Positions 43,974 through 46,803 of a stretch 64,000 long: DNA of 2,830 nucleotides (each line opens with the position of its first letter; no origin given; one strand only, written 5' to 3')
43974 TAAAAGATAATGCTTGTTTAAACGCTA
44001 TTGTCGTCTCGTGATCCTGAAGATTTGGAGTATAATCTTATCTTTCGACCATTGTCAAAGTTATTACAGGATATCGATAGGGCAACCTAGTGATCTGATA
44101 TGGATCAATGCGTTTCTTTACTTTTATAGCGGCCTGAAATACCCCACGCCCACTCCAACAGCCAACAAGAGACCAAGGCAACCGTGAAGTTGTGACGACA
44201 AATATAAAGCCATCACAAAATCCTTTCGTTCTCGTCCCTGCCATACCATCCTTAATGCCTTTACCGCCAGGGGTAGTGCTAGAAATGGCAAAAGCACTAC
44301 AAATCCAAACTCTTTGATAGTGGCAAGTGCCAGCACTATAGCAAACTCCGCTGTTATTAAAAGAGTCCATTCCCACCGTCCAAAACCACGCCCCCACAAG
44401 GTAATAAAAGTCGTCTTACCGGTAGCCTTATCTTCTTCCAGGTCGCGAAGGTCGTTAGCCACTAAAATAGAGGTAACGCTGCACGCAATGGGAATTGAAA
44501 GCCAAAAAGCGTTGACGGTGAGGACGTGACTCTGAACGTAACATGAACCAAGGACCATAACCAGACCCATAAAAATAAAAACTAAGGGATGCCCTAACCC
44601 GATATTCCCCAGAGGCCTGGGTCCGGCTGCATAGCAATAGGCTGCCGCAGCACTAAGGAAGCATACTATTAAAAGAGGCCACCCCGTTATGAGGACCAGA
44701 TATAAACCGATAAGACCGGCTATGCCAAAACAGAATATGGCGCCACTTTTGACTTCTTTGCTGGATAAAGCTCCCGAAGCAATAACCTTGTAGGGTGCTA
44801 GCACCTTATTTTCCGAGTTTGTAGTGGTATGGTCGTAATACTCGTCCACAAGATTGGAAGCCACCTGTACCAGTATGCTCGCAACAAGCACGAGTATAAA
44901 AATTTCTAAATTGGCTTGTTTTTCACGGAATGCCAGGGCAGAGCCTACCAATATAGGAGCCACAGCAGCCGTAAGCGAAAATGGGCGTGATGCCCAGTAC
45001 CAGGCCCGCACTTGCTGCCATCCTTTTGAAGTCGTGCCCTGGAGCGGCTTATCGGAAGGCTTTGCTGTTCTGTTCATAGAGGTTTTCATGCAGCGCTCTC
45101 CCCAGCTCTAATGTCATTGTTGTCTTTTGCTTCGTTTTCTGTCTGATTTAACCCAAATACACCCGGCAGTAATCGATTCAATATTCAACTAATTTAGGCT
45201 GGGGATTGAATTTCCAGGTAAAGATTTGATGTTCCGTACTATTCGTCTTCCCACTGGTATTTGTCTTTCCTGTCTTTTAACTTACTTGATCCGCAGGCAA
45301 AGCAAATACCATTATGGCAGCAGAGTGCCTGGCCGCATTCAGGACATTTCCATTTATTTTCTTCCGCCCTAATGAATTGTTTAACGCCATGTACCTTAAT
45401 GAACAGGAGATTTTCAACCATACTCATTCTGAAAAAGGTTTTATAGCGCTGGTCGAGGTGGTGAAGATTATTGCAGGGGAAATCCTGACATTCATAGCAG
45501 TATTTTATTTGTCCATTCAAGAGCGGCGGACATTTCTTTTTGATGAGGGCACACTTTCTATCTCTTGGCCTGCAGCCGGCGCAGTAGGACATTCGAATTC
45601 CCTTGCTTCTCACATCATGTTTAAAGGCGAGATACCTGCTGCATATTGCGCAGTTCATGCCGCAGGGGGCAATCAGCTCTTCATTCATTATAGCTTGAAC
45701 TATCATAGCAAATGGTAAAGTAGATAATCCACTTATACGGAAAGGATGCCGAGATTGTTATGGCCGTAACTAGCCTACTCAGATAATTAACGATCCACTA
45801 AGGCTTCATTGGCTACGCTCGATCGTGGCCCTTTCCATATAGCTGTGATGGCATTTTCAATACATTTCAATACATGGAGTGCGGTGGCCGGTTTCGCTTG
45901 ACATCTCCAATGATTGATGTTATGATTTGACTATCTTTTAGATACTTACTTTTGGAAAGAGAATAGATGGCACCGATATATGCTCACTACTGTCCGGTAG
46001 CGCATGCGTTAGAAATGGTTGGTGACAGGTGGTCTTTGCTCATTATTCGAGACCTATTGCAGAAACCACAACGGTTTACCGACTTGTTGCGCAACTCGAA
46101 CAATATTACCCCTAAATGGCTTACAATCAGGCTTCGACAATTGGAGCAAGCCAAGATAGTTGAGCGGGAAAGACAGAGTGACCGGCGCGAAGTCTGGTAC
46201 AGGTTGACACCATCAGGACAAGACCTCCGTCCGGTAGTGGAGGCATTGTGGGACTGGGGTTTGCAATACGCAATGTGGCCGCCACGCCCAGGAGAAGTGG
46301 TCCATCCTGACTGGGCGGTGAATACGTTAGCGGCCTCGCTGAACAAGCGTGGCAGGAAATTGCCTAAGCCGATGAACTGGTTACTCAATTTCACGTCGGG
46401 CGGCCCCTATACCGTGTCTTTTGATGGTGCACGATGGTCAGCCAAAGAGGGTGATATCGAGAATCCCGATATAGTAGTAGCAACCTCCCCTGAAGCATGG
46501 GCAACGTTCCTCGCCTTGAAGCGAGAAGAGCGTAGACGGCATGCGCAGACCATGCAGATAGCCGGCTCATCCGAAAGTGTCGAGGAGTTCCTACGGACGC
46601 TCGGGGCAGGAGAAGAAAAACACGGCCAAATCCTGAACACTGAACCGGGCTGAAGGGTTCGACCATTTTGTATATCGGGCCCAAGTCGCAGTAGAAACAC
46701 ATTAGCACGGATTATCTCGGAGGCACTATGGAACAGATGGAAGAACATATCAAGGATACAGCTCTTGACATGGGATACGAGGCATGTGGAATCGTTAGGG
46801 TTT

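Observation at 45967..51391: HxlR / QueG-like / FwdE-like / cytoplasmic molybdopterin oxidoreductase / MobA gene cluster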

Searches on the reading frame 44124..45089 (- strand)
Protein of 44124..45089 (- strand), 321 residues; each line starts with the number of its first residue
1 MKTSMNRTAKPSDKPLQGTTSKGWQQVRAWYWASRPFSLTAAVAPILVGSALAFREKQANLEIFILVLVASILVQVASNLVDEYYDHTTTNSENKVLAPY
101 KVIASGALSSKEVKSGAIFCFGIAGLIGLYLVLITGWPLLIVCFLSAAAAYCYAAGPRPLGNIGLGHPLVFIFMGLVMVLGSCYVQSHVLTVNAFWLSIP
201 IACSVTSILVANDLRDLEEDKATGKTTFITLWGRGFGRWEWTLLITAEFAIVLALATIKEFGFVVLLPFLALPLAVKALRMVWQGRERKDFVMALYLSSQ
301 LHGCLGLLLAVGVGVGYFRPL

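Call 3: search_protein_families(library=pfam, proteins=[window:44124-45089:-], max_evalue=0.01)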
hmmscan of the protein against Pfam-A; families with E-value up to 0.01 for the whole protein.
window:44124-45089:- (321 aa): 1 family
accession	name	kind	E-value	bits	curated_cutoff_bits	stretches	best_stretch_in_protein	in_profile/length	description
PF01040.23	UbiA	-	3.9e-31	108.7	34.2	1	43-293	2-244/250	UbiA prenyltransferase family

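Call 4: search_protein_families(library=ncbifam, proteins=[window:44124-45089:-], max_evalue=0.01)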
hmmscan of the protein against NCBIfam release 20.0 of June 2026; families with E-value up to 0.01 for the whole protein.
window:44124-45089:- (321 aa): 16 families
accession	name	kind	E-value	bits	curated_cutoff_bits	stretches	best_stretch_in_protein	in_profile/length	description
NF004751.0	PRK06080.1-3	equivalog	4.2e-67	226.8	264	1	25-313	8-293/296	1,4-dihydroxy-2-naphthoate polyprenyltransferase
NF004749.0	PRK06080.1-1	equivalog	2.5e-60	204.2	277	1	24-318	16-310/311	1,4-dihydroxy-2-naphthoate polyprenyltransferase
TIGR00751.1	menA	equivalog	2.3e-43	148.7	102.15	1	35-295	1-267/284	1,4-dihydroxy-2-naphthoate octaprenyltransferase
NF004750.0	PRK06080.1-2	equivalog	5.9e-42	144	346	1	25-309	4-294/301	1,4-dihydroxy-2-naphthoate polyprenyltransferase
NF004753.0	PRK06080.1-5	equivalog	3.8e-38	131.4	555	1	25-315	9-305/312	1,4-dihydroxy-2-naphthoate polyprenyltransferase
NF009926.0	PRK13387.1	equivalog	4.6e-35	121.2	316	1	35-317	11-315/317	1,4-dihydroxy-2-naphthoate polyprenyltransferase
NF004752.0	PRK06080.1-4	subfamily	1.1e-32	113.9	289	1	40-294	16-279/300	1,4-dihydroxy-2-naphthoate polyprenyltransferase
NF004754.0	PRK06080.1-6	equivalog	5.8e-32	111.3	522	1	25-308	7-296/308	1,4-dihydroxy-2-naphthoate polyprenyltransferase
TIGR02235.1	menA_cyano-plnt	equivalog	4.6e-26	91.8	225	1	30-313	2-283/285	2-carboxy-1,4-naphthoquinone phytyltransferase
NF004617.0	PRK05951.1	equivalog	3.4e-23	82.2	239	1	32-279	19-267/306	prenyltransferase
NF009523.0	PRK12884.1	equivalog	3.8e-11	42.7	269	1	41-253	18-216/279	prenyltransferase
NF009058.0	PRK12392.1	subfamily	1.9e-07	30.4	494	1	42-276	28-264/333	bacteriochlorophyll c synthase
NF005742.0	PRK07566.1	equivalog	5.2e-07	29.1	313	1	56-268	60-267/315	chlorophyll synthase ChlG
NF009522.0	PRK12883.1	equivalog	4.8e-06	26.3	353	1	34-235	10-197/279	geranylgeranylglycerol-phosphate geranylgeranyltransferase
NF009513.0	PRK12872.1-3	equivalog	6.6e-06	25.9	288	1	47-281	38-263/293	prenyltransferase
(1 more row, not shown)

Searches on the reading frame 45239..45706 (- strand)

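Call 3: search_protein_families(library=pfam, proteins=[window:45239-45706:-], max_evalue=0.01)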
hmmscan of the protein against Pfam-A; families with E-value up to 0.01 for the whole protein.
window:45239-45706:- (155 aa): 1 family
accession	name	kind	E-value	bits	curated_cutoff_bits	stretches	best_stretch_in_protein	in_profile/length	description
PF12675.12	DUF3795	-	2.5e-09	37.9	22.6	1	12-82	2-82/83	Protein of unknown function (DUF3795)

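Call 4: search_protein_families(library=ncbifam, proteins=[window:45239-45706:-], max_evalue=0.01)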
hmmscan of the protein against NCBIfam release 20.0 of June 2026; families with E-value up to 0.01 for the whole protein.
window:45239-45706:- (155 aa): 0 families

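Call 75: search_protein_families(library=pfam, proteins=[window:45239-45706:-], max_evalue=5)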
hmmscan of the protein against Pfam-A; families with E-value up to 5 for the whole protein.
window:45239-45706:- (155 aa): 1 family
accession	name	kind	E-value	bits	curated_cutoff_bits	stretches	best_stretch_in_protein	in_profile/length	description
PF12675.12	DUF3795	-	2.5e-09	37.9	22.6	1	12-82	2-82/83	Protein of unknown function (DUF3795)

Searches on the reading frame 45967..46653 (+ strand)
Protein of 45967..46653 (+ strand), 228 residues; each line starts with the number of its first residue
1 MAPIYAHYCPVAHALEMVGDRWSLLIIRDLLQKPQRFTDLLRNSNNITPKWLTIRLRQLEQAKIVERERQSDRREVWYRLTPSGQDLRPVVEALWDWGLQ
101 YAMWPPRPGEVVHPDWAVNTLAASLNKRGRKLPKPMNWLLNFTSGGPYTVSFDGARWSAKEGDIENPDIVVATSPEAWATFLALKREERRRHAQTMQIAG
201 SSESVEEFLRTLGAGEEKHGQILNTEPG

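Call 3: search_protein_families(library=pfam, proteins=[window:45967-46653:+], max_evalue=0.01)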
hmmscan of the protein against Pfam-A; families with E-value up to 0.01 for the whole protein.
window:45967-46653:+ (228 aa): 1 family
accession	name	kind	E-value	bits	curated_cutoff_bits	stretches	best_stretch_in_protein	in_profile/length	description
PF01638.23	HxlR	-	4.6e-22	78.1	20.8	1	17-102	1-87/91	HxlR-like helix-turn-helix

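Call 4: search_protein_families(library=ncbifam, proteins=[window:45967-46653:+], max_evalue=0.01)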
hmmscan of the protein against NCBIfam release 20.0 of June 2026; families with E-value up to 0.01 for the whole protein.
window:45967-46653:+ (228 aa): 4 families
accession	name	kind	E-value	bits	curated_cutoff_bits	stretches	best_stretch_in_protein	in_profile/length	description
NF047364.1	redox_TF_RrpB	exception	1.5e-18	67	175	1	5-102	1-104/105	MarR family transcription factor RrpB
NF047367.1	redox_TF_RrpA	exception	1e-07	32.2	185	1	9-100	6-99/101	MarR family transcription factor RrpA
TIGR02337.1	HpaR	equivalog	0.0011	18.8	121.2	1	7-88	16-96/130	homoprotocatechuate degradation operon regulator HpaR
NF033788.1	HTH_metalloreg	subfamily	0.0075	16.1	55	0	13-82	3-70/77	metalloregulator ArsR/SmtB family transcription factor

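Call 39: find_related_loci(query=A2, collection=metagenome_contigs, flank=7000)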
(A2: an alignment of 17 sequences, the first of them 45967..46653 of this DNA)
Query A2 (228 aa) in metagenome_contigs; peptide patterns used: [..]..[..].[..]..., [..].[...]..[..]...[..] (x = any residue, [..] = any of these).
600 stretches matched a pattern (row limit reached: there are more); 593 encode a relative of the query (tblastn E <= 1e-3); the best 80 are kept; 80 distinct loci.
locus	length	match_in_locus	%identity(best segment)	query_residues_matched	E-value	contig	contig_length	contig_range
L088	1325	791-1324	88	1-178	6e-117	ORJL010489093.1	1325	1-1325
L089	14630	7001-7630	59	5-213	4e-82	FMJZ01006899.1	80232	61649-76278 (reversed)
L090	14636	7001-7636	54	1-213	5e-74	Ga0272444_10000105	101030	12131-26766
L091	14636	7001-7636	49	1-213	3e-68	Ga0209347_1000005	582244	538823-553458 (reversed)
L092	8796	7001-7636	46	1-214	3e-58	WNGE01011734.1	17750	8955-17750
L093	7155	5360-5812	66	1-151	3e-58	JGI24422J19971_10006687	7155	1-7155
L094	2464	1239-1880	46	1-214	6e-57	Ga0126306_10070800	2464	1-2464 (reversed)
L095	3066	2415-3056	44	1-214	3e-56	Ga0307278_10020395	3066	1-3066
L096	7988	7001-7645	45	1-215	9e-56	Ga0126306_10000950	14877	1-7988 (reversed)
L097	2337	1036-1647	37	5-214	7e-41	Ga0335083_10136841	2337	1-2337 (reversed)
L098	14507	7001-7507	38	1-171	4e-29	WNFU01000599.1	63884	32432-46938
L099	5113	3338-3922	36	5-200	7e-26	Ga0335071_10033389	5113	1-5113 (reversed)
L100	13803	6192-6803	33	5-209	5e-25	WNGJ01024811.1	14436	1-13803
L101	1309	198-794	33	5-205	2e-25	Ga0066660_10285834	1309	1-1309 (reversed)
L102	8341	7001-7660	33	5-222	1e-24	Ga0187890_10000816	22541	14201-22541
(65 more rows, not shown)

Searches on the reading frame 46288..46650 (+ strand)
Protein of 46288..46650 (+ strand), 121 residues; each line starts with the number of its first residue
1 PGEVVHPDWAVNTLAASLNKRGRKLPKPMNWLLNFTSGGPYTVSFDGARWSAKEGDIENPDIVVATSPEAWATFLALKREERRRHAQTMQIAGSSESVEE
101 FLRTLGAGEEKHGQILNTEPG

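Call 75: search_protein_families(library=pfam, proteins=[window:46288-46650:+], max_evalue=5)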
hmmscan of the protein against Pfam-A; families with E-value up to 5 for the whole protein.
seq(121 aa): 4 families
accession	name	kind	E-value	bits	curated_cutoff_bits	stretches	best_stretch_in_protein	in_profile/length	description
PF02602.20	HEM4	-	0.0086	15.7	27.5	1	58-106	167-214/231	Uroporphyrinogen-III synthase HemD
PF13480.13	Acetyltransf_6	-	0.017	15.7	22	1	59-115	19-72/143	Acetyltransferase (GNAT) domain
PF03752.18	ALF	-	0.11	12.9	25.4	0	92-104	25-37/42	Short repeats of unknown function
PF14460.11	Prok-E2_D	-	0.21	11.8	25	1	27-84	28-84/171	Prokaryotic E2 family D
